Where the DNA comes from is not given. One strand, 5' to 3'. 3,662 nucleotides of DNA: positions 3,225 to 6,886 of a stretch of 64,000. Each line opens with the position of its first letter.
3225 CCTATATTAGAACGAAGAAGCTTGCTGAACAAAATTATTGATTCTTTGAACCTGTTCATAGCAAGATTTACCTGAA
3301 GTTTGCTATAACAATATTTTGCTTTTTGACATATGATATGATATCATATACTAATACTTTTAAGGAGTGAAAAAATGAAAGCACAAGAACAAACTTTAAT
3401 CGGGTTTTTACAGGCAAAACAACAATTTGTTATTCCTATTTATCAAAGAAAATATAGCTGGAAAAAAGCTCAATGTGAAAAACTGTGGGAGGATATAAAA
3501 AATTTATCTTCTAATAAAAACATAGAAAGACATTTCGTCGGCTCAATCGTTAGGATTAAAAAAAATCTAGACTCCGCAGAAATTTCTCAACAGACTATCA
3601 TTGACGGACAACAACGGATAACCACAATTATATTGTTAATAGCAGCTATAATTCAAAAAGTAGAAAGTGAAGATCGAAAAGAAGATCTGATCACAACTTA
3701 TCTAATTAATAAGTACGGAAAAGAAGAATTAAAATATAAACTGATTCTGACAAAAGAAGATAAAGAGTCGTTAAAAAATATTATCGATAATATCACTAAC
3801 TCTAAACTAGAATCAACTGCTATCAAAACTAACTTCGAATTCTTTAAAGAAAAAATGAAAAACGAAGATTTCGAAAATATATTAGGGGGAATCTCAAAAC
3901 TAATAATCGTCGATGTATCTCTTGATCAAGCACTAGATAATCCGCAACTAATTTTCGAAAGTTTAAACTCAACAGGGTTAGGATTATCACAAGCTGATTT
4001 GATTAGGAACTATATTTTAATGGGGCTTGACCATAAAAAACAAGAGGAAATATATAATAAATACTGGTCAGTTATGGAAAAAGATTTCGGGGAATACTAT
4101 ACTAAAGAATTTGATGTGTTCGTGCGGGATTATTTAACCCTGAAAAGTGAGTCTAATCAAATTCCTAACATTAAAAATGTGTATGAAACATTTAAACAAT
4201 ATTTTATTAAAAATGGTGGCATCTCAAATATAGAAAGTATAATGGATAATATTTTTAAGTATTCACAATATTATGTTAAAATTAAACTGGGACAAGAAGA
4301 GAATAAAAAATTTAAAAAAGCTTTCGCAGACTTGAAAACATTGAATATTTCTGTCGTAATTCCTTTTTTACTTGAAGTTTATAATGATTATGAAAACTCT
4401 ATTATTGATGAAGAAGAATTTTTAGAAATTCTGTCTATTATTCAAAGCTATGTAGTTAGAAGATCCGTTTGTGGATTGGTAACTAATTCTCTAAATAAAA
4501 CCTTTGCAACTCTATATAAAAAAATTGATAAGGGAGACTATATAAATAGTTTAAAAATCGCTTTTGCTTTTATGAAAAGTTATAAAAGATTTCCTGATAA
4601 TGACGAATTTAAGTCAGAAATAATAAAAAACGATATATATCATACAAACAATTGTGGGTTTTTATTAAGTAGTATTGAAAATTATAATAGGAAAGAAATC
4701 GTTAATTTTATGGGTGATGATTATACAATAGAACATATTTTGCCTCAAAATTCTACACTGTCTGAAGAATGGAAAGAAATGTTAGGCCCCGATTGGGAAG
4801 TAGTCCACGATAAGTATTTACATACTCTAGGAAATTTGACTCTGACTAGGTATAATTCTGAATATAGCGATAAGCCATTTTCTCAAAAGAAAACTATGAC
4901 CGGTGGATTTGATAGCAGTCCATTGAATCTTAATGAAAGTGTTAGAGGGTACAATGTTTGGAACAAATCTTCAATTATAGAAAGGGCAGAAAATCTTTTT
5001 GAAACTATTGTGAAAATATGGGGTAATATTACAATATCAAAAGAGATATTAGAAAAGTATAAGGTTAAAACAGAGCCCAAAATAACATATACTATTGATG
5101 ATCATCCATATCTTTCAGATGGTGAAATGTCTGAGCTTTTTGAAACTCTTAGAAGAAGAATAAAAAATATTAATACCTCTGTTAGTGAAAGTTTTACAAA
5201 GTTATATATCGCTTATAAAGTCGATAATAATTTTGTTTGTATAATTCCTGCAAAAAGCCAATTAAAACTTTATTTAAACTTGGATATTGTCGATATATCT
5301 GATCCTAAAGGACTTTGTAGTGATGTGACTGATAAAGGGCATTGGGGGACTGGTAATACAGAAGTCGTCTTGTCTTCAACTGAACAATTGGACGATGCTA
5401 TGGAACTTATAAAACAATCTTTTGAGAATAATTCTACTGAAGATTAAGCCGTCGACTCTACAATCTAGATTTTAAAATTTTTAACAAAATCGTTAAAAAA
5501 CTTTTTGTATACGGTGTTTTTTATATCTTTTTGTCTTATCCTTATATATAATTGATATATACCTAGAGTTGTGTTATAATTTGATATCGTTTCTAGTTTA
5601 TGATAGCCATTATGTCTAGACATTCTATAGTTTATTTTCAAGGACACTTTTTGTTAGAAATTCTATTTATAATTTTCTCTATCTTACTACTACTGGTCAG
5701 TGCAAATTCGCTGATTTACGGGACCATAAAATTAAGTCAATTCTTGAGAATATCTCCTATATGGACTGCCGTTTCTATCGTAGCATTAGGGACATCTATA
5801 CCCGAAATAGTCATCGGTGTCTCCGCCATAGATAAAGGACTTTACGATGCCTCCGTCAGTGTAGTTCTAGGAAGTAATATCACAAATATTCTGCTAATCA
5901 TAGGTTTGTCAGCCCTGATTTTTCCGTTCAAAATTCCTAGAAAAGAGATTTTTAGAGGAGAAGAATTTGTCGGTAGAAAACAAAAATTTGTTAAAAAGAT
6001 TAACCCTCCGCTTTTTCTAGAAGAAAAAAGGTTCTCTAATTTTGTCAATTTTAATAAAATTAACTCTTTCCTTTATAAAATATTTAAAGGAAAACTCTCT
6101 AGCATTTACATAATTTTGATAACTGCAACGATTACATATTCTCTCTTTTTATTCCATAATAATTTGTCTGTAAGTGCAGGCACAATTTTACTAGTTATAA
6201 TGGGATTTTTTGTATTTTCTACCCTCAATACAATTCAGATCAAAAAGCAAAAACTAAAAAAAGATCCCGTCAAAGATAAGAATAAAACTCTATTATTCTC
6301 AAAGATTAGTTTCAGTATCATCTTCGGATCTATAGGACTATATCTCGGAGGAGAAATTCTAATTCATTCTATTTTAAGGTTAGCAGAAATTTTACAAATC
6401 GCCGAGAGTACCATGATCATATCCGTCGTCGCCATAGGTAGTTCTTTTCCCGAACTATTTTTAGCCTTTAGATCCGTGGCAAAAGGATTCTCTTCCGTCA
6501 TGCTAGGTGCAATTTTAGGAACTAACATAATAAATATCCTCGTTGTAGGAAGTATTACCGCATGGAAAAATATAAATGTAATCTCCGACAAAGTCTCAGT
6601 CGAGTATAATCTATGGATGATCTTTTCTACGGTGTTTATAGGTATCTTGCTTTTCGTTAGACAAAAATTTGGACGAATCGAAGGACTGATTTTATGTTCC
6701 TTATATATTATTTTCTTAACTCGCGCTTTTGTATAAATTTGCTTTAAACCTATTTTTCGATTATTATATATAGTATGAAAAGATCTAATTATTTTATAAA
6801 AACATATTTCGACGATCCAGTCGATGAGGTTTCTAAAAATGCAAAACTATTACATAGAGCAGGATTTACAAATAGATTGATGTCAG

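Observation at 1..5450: Composite anti-phage defense island around tRNA-Asn: type II RM (HNH nuclease, HTH controller, methyltransferase), dCMP deaminase, and a GmrSD-type type IV restriction enzyme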

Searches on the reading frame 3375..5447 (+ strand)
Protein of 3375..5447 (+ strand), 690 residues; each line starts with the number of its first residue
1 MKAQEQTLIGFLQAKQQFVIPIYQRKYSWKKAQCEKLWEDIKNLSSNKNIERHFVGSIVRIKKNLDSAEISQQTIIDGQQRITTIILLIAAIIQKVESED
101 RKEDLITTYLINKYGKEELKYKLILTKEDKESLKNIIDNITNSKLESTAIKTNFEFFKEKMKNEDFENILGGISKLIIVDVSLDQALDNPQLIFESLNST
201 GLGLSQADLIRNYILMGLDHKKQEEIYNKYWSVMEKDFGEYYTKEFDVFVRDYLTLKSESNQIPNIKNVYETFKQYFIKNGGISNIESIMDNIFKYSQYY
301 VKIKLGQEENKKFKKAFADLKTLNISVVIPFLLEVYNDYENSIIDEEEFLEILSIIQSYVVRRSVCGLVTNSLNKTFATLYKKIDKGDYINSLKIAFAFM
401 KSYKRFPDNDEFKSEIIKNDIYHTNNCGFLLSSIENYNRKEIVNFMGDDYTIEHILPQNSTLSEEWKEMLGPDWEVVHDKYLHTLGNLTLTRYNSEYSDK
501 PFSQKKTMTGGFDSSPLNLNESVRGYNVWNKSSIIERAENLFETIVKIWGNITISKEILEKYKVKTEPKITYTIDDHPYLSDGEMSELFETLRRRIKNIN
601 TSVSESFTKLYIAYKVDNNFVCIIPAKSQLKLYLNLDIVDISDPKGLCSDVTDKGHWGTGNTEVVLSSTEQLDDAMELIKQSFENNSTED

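Call 4: search_protein_families(library=pfam, proteins=[window:3375-5447:+], max_evalue=0.01)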
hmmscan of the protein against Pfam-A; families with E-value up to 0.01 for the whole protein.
window:3375-5447:+ (690 aa): 3 families
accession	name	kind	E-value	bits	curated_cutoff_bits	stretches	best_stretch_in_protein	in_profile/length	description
PF03235.19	GmrSD_N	-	6.3e-36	124.8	33.2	1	11-214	4-198/199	GmrSD restriction endonuclease, N-terminal domain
PF07510.16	GmrSD_C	-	6.6e-25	88.1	23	1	406-543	1-137/138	GmrSD restriction endonucleases, C-terminal domain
PF18899.5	DUF5655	-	1.8e-12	47.7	24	1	585-686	12-109/109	Domain of unknown function (DUF5655)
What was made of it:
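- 3375..5447 (+): Intact GmrSD-family type IV restriction enzyme: DUF262 NTPase-like domain, DUF1524 His-Me nuclease and DUF5655. Pfam 6e-36, 7e-25 and 2e-12 (call 4).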

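Call 5: search_protein_families(library=padloc, proteins=[window:3375-5447:+], max_evalue=0.01)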
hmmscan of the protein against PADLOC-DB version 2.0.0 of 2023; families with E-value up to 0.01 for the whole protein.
window:3375-5447:+ (690 aa): 25 families
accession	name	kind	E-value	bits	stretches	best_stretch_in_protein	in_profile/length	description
PDLC02693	Orf5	-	4.2e-175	581.8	1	11-549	2-542/543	Orf5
PDLC02702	Orf5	-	1.4e-88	296.1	1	17-549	2-541/543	Orf5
PDLC04157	HEC-06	-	1.7e-66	223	1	9-550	14-556/558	-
PDLC04154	HEC-06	-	3.1e-64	215.6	1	1-549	7-564/569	-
PDLC04155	HEC-06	-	1.1e-63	213.6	1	7-549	10-558/562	-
PDLC02687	Orf5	-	3.6e-50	169.2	1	1-532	1-541/543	Orf5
PDLC02700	Orf5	-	9.8e-45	151.3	1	10-549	4-555/555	Orf5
PDLC02695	Orf5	-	1.4e-38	130.7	1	2-548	4-600/601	Orf5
PDLC02691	Orf5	-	4.5e-33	112.7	2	115-549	143-579/579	Orf5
PDLC02692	Orf5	-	5.4e-32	109.2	1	14-549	4-556/558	Orf5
PDLC02701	Orf5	-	7.4e-32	108.6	1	17-549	19-594/596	Orf5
PDLC03655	mREase_IV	-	2.9e-27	93.4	2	174-423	216-468/629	Type IV methyl-directed restriction enzyme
PDLC04946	PDC-S18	-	5.7e-27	92.7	1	564-687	199-324/365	-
PDLC04945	PDC-S18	-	1.9e-25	87.8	1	560-683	177-301/302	-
PDLC02686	Orf5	-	6.5e-25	85.6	1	3-549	5-566/566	Orf5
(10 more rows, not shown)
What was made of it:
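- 3375..5447 (+): PADLOC Orf5 4e-175, HEC-06 and mREase_IV (call 5).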

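Call 6: search_protein_families(library=ncbifam, proteins=[window:3375-5447:+], max_evalue=0.01)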
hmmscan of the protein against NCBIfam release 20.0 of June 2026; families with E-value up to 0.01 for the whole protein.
window:3375-5447:+ (690 aa): 0 families

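Call 12: find_encoding_contigs(protein=window:3375-5447:+, flank=10000)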
Protein window:3375-5447:+ (690 aa): 2 contigs read that carry it; 1 place shown.
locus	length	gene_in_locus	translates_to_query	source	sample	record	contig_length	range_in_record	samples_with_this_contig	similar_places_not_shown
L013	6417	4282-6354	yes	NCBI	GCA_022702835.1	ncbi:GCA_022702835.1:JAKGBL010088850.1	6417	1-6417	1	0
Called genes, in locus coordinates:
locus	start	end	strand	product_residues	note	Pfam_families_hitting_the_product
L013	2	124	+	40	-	?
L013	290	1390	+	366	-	PF13784:Fic_N, PF02661:Fic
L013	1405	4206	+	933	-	PF04313:HSDR_N, PF04851:ResIII, PF00176:SNF2-rel_dom (weak), PF00270:DEAD, PF18766:SWI2_SNF2, PF22679:T1R_D3-like, PF12008:EcoR124_C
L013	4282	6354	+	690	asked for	PF03235:GmrSD_N, PF07510:GmrSD_C, PF18899:DUF5655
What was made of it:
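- Only two contigs carry the exact protein (call 12).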

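Call 20: search_protein_families(library=padloc, proteins=[L013:290-1390:+, L013:1405-4206:+, L013:2-124:+], max_evalue=0.01)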
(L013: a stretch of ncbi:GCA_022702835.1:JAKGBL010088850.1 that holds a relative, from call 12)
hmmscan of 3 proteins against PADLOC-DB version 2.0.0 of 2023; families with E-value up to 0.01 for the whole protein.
L013:290-1390:+ (366 aa): 8 families
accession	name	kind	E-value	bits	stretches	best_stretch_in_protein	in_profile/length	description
PDLC03963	SoFic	-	1.5e-85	285.7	1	21-362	28-359/361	-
PDLC04966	PDC-S24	-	8e-23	79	1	87-248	213-370/497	-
PDLC04840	PDC-S04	-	1.7e-18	65.2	1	58-245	20-198/227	-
PDLC04836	PDC-S04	-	6.7e-17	59.5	1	80-273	60-237/244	-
PDLC04837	PDC-S04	-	1.8e-14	51.6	1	57-261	33-222/234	-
PDLC04839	PDC-S04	-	1.3e-10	39.3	1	183-257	127-196/205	-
PDLC04838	PDC-S04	-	5.5e-05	21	1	183-218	130-165/209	-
PDLC01438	Csa3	-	0.0015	16.6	1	263-354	116-201/305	"CAS-I,CAS-II,CAS-III,CAS-IV,CAS-V,CAS-VI; associated_signaling"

L013:1405-4206:+ (933 aa): 7 families
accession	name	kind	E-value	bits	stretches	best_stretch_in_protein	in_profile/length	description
PDLC03048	REase_I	-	4.7e-298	989.5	1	3-898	4-931/976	Type I restriction enzyme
PDLC03045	REase_I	-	2.5e-78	262.1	1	78-674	90-706/995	Type I restriction enzyme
PDLC03046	REase_I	-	7e-77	257.3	1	76-756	91-833/1025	Type I restriction enzyme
PDLC03040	REase_I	-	6.9e-60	200.9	1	27-716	55-740/1029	Type I restriction enzyme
PDLC03043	REase_I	-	5.7e-59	197.8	1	3-255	31-292/313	Type I restriction enzyme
PDLC03044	REase_I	-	1.3e-54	183.7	1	88-697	106-725/1034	Type I restriction enzyme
PDLC03041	REase_I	-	3.4e-35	119.3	1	210-668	286-744/1099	Type I restriction enzyme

L013:2-124:+ (40 aa): 0 families

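Call 21: search_protein_families(library=pfam, proteins=[L013:290-1390:+, L013:1405-4206:+, L013:2-124:+], max_evalue=0.01)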
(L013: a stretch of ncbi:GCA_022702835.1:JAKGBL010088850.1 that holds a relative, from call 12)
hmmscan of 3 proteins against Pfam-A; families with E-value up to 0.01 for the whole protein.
L013:290-1390:+ (366 aa): 2 families
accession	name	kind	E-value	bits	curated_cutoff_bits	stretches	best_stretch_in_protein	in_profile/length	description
PF02661.23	Fic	-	9.5e-16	58.9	24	1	115-215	6-93/93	Fic/DOC family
PF13784.11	Fic_N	-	6.5e-15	55.4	26.7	1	29-101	11-81/82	Fic/DOC family N-terminal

L013:1405-4206:+ (933 aa): 7 families
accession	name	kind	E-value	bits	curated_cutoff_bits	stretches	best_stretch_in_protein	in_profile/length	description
PF18766.7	SWI2_SNF2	-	5.6e-60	203.2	26.7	1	239-459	1-210/221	SWI2/SNF2 ATPase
PF22679.2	T1R_D3-like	-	6.3e-60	202.6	27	1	491-655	2-157/158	Type I restriction enzyme subunit R domain 3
PF12008.13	EcoR124_C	-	1e-44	153.5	23.1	1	678-932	1-260/260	Type I restriction and modification enzyme - subunit R C terminal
PF04851.21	ResIII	-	2.2e-41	141.9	22.5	1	234-399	2-163/164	Type III restriction enzyme, res subunit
PF04313.20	HSDR_N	-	5.5e-37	128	25.1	1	4-183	3-194/198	Type I restriction enzyme R protein N terminus (HSDR_N)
PF00270.35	DEAD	-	3.6e-10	40.3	26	1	238-399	2-161/167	DEAD/DEAH box helicase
PF00176.29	SNF2-rel_dom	-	7.8e-06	25.6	24.9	1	239-412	1-175/290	SNF2-related domain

L013:2-124:+ (40 aa): 0 families

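Call 24: find_homologous_proteins(query=L013:290-1387:+, max_evalue=1e-30)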
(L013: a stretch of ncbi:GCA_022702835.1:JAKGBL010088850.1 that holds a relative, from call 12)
Query L013:290-1387:+ (366 aa): 974 proteins with E <= 1e-30 among 8000 candidates; the best 120 are listed.
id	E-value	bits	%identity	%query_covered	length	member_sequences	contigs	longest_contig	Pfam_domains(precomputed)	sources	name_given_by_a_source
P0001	5.5e-238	807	100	100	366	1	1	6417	PF13784.12,PF02661.24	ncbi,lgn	-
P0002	2.1e-194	663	82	100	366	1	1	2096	PF13784.12,PF02661.24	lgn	-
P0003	3.4e-193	659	83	100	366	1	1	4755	PF13784.12,PF02661.24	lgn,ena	-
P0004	7.9e-159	546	67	100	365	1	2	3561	PF13784.12,PF02661.24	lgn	-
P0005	1.5e-157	542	68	100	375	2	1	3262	PF13784.12,PF02661.24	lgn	-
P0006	1.8e-156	539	65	100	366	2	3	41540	PF13784.12,PF02661.24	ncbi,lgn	-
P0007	7.1e-156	537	66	100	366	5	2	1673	PF13784.12,PF02661.24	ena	-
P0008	1.5e-155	536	66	99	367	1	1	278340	PF13784.12,PF02661.24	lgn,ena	-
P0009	2.5e-155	535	65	99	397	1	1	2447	PF13784.12,PF02661.24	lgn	-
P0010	4.0e-155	534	67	100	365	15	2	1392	PF13784.12,PF02661.24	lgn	-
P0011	9.3e-155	533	66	100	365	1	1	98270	PF13784.12,PF02661.24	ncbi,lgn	-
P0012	1.1e-154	533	66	100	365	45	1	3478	PF13784.12,PF02661.24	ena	-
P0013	2.2e-154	532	65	99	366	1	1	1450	PF13784.12,PF02661.24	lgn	-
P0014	3.4e-154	531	65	99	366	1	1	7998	PF13784.12,PF02661.24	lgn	-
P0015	3.8e-154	531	66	99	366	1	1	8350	PF13784.12,PF02661.24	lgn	-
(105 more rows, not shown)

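Call 33: search_solved_structures(query=window:3375-5444:+, max_evalue=0.01, show_alignments=1)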
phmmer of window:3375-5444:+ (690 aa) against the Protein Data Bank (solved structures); distinct sequences matched with E-value up to 0.01: 3.
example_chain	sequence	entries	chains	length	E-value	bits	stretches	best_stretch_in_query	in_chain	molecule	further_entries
9jfl_B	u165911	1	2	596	6.3e-09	38.2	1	16-549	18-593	DUF262 domain-containing protein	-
6jiv_D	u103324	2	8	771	0.00014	23.8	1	14-97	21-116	SspE protein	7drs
7drr_D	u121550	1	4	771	0.00093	21.1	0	14-97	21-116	SspE protein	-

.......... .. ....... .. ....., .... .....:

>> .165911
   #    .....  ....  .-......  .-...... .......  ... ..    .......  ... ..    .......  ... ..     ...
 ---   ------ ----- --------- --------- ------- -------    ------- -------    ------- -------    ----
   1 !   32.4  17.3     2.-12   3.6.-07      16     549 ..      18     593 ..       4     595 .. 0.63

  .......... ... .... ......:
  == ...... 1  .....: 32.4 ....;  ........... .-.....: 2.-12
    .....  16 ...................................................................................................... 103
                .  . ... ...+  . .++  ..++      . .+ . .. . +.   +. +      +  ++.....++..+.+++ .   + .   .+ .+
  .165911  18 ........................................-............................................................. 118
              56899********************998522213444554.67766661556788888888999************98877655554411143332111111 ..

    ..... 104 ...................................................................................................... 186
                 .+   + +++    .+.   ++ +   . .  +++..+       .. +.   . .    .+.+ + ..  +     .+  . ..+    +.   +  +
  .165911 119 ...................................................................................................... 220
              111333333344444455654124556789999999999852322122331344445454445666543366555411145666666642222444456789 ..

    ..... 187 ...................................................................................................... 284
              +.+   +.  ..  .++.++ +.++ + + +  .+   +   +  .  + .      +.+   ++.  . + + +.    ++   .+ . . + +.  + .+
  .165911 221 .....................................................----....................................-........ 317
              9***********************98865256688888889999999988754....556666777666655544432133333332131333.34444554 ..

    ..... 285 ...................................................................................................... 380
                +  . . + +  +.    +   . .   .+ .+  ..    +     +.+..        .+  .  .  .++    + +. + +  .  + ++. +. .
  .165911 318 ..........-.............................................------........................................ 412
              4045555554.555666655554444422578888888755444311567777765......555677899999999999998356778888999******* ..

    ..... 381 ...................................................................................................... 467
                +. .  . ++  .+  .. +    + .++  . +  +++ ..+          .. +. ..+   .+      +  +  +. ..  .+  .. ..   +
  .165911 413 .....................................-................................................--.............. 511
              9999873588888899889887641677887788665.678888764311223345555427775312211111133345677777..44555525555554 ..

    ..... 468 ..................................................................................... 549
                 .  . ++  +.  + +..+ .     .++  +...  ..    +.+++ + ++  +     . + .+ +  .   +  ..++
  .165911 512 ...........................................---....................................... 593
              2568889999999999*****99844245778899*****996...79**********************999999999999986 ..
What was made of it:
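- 3375..5447 (+): PDB 9jfl and SspE (call 33).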

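Call 86: search_dna_similar(query=window:3375-5444:+, collection=plasmids, mode=protein, max_rows=8)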
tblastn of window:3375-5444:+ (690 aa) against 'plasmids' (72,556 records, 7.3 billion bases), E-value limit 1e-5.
Records with a match: 309; places in all: 312; records where one place covers at least 80% of the query: 33.
Best place of each record, by identity: <60% 309.
By first word of the organism name: Klebsiella 61; Enterococcus 61; Enterobacter 24; Rhizobium 15; Acinetobacter 15; Escherichia 12; Staphylococcus 9; Lactiplantibacillus 7; Planktothrix 5; Deinococcus 4; and 71 more.
By predicted mobility (MOB-suite, as given by PLSDB): non-mobilizable 134; conjugative 118; mobilizable 57.
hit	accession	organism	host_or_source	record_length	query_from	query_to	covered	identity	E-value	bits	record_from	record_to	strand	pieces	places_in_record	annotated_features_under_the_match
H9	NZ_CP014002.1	Picosynechococcus sp. PCC 73109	cell culture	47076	1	684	99%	44.1%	0e+0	580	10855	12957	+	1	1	DUF262 domain-containing protein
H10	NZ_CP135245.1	Escherichia coli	Food,other,Pig ear pet treat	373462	1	684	99%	44.2%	3e-160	589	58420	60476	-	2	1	none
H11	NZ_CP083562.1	Sulfitobacter sp. S223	-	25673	1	684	99%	44.0%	0e+0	595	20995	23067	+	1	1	DUF262 and DUF1524 domain-containing protein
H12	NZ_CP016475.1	Picosynechococcus sp. PCC 7003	cell culture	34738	1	690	100%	43.2%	1e-179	575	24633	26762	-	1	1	DUF262 domain-containing protein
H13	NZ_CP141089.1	Escherichia coli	Homo sapiens,Infected Human Urine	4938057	1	684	99%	43.3%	1e-180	578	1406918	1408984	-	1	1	none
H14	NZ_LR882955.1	Planktothrix agardhii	-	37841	1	686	99%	43.2%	1e-177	569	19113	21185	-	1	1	DUF262 domain-containing protein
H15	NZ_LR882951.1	Planktothrix agardhii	-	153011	1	686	99%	43.2%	1e-177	569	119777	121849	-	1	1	DUF262 domain-containing protein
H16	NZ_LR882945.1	Planktothrix agardhii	-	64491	1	686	99%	43.0%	3e-177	568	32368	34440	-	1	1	DUF262 domain-containing protein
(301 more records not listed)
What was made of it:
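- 3375..5447 (+): Full-length homologues at about 44% identity on plasmids of several phyla (call 86).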

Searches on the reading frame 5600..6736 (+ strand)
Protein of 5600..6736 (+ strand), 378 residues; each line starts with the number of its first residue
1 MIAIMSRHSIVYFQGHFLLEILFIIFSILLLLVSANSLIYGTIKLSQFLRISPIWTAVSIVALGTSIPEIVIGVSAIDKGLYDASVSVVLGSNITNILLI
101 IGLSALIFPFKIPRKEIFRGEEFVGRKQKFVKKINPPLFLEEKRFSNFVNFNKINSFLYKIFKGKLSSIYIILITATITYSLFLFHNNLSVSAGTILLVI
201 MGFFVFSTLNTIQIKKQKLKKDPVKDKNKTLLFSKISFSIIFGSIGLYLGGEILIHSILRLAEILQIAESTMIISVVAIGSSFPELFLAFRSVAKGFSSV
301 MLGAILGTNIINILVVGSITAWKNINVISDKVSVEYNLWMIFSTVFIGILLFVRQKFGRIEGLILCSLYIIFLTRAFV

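Call 4: search_protein_families(library=pfam, proteins=[window:5600-6736:+], max_evalue=0.01)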
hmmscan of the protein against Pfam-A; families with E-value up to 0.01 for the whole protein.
window:5600-6736:+ (378 aa): 1 family
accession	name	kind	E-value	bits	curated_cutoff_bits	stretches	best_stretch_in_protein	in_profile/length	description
PF01699.29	Na_Ca_ex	-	8e-35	120.5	24.9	2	239-377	5-150/151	Sodium/calcium exchanger protein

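Call 6: search_protein_families(library=ncbifam, proteins=[window:5600-6736:+], max_evalue=0.01)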
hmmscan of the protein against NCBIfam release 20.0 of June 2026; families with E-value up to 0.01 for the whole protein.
window:5600-6736:+ (378 aa): 4 families
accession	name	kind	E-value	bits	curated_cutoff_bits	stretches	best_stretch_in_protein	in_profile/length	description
TIGR00367.1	TIGR00367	hypoth_equivalog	1.1e-37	129.9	179.65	2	171-372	107-312/312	calcium/sodium antiporter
NF008005.0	PRK10734.1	equivalog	4e-36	124.8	432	2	18-120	2-103/325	calcium/sodium antiporter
TIGR00927.1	2A1904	subfamily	6e-07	27.5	710.1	2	37-109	1064-1136/1209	K+-dependent Na+/Ca+ exchanger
TIGR00845.1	caca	equivalog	8.6e-07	27.1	679.85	1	51-104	779-833/921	sodium/calcium exchanger 1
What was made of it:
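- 5600..6736 (+): CaCA antiporter, the right-hand housekeeping boundary. It is followed by ProS, TilS, MutL and RecJ. Na_Ca_ex 8e-35 and NCBIfam calcium/sodium antiporter (calls 4, 6).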
